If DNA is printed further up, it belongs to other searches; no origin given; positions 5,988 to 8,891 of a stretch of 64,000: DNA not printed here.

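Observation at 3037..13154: Sigma-54-controlled glycyl radical enzyme locus coupled to a tungsten AOR instead of a microcompartment/CoA-acylating route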

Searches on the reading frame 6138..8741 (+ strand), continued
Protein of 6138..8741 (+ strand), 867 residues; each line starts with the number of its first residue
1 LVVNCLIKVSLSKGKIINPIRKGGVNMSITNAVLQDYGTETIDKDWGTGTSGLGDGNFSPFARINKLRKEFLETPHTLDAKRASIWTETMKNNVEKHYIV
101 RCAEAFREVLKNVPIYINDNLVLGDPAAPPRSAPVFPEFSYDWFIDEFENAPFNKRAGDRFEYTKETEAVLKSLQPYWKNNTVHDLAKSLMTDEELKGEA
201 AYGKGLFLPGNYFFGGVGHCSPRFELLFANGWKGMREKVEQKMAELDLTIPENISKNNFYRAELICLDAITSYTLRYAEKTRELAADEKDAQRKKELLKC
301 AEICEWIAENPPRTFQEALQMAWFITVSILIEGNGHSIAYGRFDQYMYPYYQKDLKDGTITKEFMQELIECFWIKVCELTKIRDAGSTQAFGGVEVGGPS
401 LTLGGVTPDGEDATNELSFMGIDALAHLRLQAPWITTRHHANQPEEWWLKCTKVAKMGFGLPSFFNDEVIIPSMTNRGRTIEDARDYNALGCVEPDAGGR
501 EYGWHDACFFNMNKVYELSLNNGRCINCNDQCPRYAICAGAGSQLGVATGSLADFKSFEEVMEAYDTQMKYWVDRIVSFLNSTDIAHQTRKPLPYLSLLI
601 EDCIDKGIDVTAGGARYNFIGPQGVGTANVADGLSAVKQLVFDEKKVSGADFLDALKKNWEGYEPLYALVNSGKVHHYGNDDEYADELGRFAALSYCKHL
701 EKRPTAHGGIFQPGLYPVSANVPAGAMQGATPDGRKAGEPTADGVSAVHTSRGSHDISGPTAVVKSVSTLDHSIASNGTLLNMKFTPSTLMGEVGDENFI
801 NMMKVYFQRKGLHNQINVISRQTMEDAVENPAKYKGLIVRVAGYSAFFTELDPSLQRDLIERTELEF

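Call 29: find_encoding_contigs(protein=P0012, flank=10000, max_places=3)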
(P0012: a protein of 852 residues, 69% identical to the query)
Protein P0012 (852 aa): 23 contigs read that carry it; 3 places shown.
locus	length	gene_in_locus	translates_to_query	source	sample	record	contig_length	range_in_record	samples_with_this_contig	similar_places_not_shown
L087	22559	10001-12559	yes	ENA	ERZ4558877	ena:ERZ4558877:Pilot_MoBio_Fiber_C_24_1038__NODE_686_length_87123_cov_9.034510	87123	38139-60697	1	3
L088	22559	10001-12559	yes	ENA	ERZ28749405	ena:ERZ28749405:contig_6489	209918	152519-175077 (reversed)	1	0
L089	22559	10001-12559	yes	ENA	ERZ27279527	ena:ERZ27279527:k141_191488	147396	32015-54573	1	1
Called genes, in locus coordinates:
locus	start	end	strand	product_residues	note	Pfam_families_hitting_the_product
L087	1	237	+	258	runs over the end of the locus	PF02361:CbiQ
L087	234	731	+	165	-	PF00005:ABC_tran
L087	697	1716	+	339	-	PF02463:SMC_N (faint), PF13304:AAA_21 (faint), PF00005:ABC_tran, PF13166:AAA_13 (faint)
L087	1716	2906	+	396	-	PF00664:ABC_membrane, PF00005:ABC_tran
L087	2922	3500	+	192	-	PF00005:ABC_tran, PF02463:SMC_N (weak)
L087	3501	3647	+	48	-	-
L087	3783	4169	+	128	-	PF00664:ABC_membrane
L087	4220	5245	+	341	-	PF00270:DEAD (faint), PF00005:ABC_tran, PF02463:SMC_N (weak)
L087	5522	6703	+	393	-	PF00465:Fe-ADH, PF13685:Fe-ADH_2, PF25137:ADH_Fe_C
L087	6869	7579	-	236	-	PF00165:HTH_AraC, PF12833:HTH_18, PF00165:HTH_AraC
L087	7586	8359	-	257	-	PF00072:Response_reg, PF17853:GGDEF_2 (weak)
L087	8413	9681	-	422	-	PF10114:PocR, PF06580:His_kinase, PF02518:HATPase_c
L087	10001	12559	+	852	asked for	PF02901:PFL-like, PF01228:Gly_radical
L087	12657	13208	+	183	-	PF00230:MIP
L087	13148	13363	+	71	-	PF00230:MIP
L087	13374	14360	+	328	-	PF13353:Fer4_12, PF04055:Radical_SAM, PF12837:Fer4_6 (faint), PF14697:Fer4_21 (weak)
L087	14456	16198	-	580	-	-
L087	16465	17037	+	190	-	PF01066:CDP-OH_P_transf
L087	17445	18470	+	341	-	PF01212:Beta_elim_lyase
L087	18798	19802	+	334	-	PF00005:ABC_tran, PF02463:SMC_N (weak), PF13304:AAA_21 (weak), PF09383:NIL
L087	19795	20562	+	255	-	PF00528:BPD_transp_1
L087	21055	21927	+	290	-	PF03180:Lipoprotein_9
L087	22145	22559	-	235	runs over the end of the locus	PF00005:ABC_tran, PF13304:AAA_21 (faint)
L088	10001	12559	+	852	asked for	PF02901:PFL-like, PF01228:Gly_radical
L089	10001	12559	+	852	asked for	PF02901:PFL-like, PF01228:Gly_radical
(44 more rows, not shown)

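Call 30: find_encoding_contigs(protein=P0030, flank=10000, max_places=2)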
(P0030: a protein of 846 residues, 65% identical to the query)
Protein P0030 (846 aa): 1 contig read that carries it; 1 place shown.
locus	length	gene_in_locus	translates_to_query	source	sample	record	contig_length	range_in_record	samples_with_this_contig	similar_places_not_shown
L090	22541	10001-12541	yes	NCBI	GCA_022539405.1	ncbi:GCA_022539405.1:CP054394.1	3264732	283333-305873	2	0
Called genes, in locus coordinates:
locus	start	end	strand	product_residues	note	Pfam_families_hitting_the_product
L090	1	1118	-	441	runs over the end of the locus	PF02518:HATPase_c, PF13589:HATPase_c_3 (weak)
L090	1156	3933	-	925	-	PF00111:Fer2 (weak), PF13510:Fer2_4, PF10588:NADH-G_4Fe-4S_3, PF22117:Fer4_Nqo3 (weak), PF12838:Fer4_7, PF04879:Molybdop_Fe4S4, PF00384:Molybdopterin, PF01568:Molydop_binding, +2 more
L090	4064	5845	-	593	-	PF01257:2Fe-2S_thioredx (weak), PF01512:Complex1_51K, PF22461:SLBB_2 (weak), PF10589:NADH_4Fe-4S, PF13237:Fer4_10 (weak), PF14697:Fer4_21, PF00037:Fer4 (weak), PF12838:Fer4_7 (weak), +2 more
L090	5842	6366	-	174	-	PF01257:2Fe-2S_thioredx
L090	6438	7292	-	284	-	PF01226:Form_Nir_trans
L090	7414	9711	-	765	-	PF00403:HMA, PF00122:E1-E2_ATPase, PF00702:Hydrolase, PF08282:Hydrolase_3 (faint)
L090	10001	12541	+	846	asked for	PF02901:PFL-like, PF01228:Gly_radical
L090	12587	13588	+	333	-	PF04055:Radical_SAM, PF12837:Fer4_6 (faint), PF13237:Fer4_10 (weak), PF12838:Fer4_7 (faint), PF13353:Fer4_12 (weak)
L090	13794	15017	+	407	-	PF10114:PocR, PF06580:His_kinase, PF02518:HATPase_c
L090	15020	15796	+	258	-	PF00072:Response_reg, PF00165:HTH_AraC, PF12833:HTH_18, PF00165:HTH_AraC (weak)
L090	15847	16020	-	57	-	-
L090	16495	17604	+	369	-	PF00465:Fe-ADH, PF13685:Fe-ADH_2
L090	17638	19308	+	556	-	PF02286:Dehydratase_LU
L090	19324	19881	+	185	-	PF02288:Dehydratase_MU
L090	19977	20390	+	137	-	PF02287:Dehydratase_SU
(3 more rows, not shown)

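Call 37: find_encoding_contigs(protein=P0001, flank=10000, max_places=3)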
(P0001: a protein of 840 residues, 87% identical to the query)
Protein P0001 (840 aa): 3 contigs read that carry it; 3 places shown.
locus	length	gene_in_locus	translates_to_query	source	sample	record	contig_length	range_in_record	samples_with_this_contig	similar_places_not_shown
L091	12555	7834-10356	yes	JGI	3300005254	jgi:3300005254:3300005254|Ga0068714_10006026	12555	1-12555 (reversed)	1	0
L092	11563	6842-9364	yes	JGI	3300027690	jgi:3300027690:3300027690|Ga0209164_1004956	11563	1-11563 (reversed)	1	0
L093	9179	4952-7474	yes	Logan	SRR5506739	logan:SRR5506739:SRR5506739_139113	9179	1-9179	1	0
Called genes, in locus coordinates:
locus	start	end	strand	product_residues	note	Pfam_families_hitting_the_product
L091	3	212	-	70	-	?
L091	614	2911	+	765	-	PF03415:Peptidase_C11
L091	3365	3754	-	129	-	-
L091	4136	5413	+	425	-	PF10114:PocR, PF06580:His_kinase, PF02518:HATPase_c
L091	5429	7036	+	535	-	PF00072:Response_reg, PF17853:GGDEF_2, PF00165:HTH_AraC (weak), PF12833:HTH_18, PF00165:HTH_AraC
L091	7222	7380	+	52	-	-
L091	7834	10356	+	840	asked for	PF02901:PFL-like, PF01228:Gly_radical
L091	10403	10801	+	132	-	PF03928:HbpS-like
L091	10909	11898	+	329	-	PF12838:Fer4_7 (faint), PF13353:Fer4_12 (faint), PF12797:Fer4_2 (faint), PF14697:Fer4_21 (weak), PF13484:Fer4_16 (faint), PF00037:Fer4, PF12837:Fer4_6 (weak), PF04055:Radical_SAM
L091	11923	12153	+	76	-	-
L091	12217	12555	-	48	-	?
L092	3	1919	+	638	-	?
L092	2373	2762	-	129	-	-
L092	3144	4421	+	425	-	PF10114:PocR, PF06580:His_kinase, PF02518:HATPase_c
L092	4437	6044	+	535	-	PF00072:Response_reg, PF17853:GGDEF_2, PF00165:HTH_AraC (weak), PF12833:HTH_18, PF00165:HTH_AraC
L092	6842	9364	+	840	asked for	PF02901:PFL-like, PF01228:Gly_radical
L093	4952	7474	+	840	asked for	PF02901:PFL-like, PF01228:Gly_radical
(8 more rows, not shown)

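Call 38: find_encoding_contigs(protein=P0003, flank=10000, max_places=2)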
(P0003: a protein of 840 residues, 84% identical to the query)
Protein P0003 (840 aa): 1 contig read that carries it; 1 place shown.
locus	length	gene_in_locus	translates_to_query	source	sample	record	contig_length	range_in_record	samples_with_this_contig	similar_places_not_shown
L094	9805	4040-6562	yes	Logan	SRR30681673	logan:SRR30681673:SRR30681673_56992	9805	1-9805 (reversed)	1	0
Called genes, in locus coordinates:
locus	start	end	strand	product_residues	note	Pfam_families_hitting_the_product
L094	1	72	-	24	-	?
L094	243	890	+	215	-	PF13483:Lactamase_B_3, PF12706:Lactamase_B_2 (weak)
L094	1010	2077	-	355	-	PF00072:Response_reg, PF00165:HTH_AraC (weak), PF12833:HTH_18, PF00165:HTH_AraC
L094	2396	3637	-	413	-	PF10114:PocR, PF06580:His_kinase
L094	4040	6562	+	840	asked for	PF02901:PFL-like, PF01228:Gly_radical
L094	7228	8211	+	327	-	PF13353:Fer4_12 (weak), PF04055:Radical_SAM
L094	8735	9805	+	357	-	?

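Call 39: find_encoding_contigs(protein=P0007, flank=10000, max_places=2)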
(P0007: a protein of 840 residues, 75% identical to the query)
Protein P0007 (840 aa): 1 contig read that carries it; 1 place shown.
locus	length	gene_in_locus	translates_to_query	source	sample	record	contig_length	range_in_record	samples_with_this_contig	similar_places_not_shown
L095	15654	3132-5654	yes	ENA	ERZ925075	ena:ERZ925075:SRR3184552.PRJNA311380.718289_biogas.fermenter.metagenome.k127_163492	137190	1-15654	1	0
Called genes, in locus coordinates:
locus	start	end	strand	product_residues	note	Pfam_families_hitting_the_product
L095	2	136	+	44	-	?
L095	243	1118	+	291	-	PF10114:PocR (faint), PF06580:His_kinase, PF02518:HATPase_c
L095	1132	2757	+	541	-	PF00072:Response_reg, PF17853:GGDEF_2, PF00165:HTH_AraC (weak), PF12833:HTH_18, PF00165:HTH_AraC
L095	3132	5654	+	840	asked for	PF02901:PFL-like, PF01228:Gly_radical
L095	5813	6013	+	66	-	-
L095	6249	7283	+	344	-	PF13353:Fer4_12, PF04055:Radical_SAM, PF12837:Fer4_6 (faint), PF14697:Fer4_21 (weak), PF13187:Fer4_9 (weak)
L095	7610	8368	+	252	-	PF01810:LysE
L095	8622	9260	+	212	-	PF10925:DUF2680 (faint), PF20787:SPP1_GP23-1 (faint)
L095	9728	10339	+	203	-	PF00881:Nitroreductase, PF14512:TM1586_NiRdase (faint)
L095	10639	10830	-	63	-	-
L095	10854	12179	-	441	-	PF00501:AMP-binding, PF14535:AMP-binding_C_2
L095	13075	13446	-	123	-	PF04126:Cyclophil_like, PF18050:Cyclophil_like2 (weak)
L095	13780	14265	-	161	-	PF02915:Rubrerythrin (weak), PF09537:DUF2383 (faint), PF07875:Coat_F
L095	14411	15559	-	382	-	PF06925:MGDG_synth, PF02350:Epimerase_2, PF00534:Glycos_transf_1, PF04101:Glyco_tran_28_C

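Call 43: list_cluster_members(proteins=[P0024, P0026, P0015, P0019, P0006, P0027, P0012, P0005, P0023, P0010])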
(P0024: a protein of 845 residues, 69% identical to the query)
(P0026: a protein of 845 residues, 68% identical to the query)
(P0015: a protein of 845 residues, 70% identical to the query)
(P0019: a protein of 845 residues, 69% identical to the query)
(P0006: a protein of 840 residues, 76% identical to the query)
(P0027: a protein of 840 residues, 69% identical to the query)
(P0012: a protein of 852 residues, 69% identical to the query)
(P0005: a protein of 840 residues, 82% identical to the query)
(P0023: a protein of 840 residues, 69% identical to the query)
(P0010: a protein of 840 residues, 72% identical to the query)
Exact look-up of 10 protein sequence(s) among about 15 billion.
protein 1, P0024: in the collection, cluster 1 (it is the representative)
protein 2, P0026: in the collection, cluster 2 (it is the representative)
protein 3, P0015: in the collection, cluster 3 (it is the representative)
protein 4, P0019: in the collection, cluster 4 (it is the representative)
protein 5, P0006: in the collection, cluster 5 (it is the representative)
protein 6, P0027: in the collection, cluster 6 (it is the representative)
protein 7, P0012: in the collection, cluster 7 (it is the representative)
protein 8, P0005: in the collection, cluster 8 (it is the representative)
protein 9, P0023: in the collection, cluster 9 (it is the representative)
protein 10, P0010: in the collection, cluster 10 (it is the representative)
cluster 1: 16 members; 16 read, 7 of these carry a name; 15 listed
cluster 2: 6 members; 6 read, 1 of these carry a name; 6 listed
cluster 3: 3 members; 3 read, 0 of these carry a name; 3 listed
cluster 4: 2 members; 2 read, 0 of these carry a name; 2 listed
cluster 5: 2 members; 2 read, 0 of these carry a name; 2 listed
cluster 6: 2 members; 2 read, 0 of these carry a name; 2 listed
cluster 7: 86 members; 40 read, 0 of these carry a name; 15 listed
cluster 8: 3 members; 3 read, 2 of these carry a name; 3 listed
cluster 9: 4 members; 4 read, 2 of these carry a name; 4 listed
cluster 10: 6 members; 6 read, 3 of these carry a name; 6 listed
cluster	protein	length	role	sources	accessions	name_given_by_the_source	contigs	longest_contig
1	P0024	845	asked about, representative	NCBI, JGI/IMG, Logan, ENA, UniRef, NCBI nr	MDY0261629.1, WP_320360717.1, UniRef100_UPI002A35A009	formate C-acetyltransferase/glycerol dehydratase family glycyl radical enzyme ... | glycyl radical protein n=1 Tax=Syntrophotalea acetylenica TaxID=29542 RepID=UPI002A35A009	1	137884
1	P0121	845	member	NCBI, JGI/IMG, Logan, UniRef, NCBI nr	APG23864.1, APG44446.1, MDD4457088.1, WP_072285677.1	MAG: formate C-acetyltransferase/glycerol dehydratase family glycyl radical enzyme ... | formate C-acetyltransferase | Glycyl radical enzyme n=1 Tax=Syntrophotalea acetylenica TaxID=29542 ...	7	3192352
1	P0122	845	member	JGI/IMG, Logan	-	formate C-acetyltransferase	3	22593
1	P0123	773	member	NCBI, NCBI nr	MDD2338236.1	MAG: formate C-acetyltransferase/glycerol dehydratase family glycyl radical enzyme, ... | formate C-acetyltransferase/glycerol dehydratase family glycyl radical enzyme ...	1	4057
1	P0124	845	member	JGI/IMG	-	formate C-acetyltransferase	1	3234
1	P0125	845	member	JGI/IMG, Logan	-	formate C-acetyltransferase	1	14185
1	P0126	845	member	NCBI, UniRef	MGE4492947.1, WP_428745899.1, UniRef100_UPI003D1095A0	MAG: formate C-acetyltransferase/glycerol dehydratase family glycyl radical enzyme ... | glycyl radical protein n=1 Tax=Syntrophotalea sp. TaxID=2812029 RepID=UPI003D1095A0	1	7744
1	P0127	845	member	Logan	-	-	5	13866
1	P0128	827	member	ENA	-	-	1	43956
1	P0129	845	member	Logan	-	-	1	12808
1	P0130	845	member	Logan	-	-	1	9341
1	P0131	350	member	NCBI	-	-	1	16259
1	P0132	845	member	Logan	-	-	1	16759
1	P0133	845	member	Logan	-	-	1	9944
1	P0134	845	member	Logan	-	-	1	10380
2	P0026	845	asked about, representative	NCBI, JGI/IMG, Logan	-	formate C-acetyltransferase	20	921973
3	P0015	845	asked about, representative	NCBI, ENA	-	-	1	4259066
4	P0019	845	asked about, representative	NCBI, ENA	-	-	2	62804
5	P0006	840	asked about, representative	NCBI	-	-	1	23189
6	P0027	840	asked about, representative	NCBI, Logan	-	-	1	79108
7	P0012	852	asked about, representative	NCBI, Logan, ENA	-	-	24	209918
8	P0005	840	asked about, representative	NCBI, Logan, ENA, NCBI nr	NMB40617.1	MAG: formate C-acetyltransferase/glycerol dehydratase family glycyl radical enzyme ... | formate C-acetyltransferase/glycerol dehydratase family glycyl radical enzyme [Bacillota ...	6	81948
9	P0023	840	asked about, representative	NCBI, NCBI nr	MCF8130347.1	MAG: formate C-acetyltransferase/glycerol dehydratase family glycyl radical enzyme ... | formate C-acetyltransferase/glycerol dehydratase family glycyl radical enzyme ...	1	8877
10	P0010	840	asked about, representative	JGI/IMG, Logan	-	pyruvate formate-lyase/glycerol dehydratase family glycyl radical enzyme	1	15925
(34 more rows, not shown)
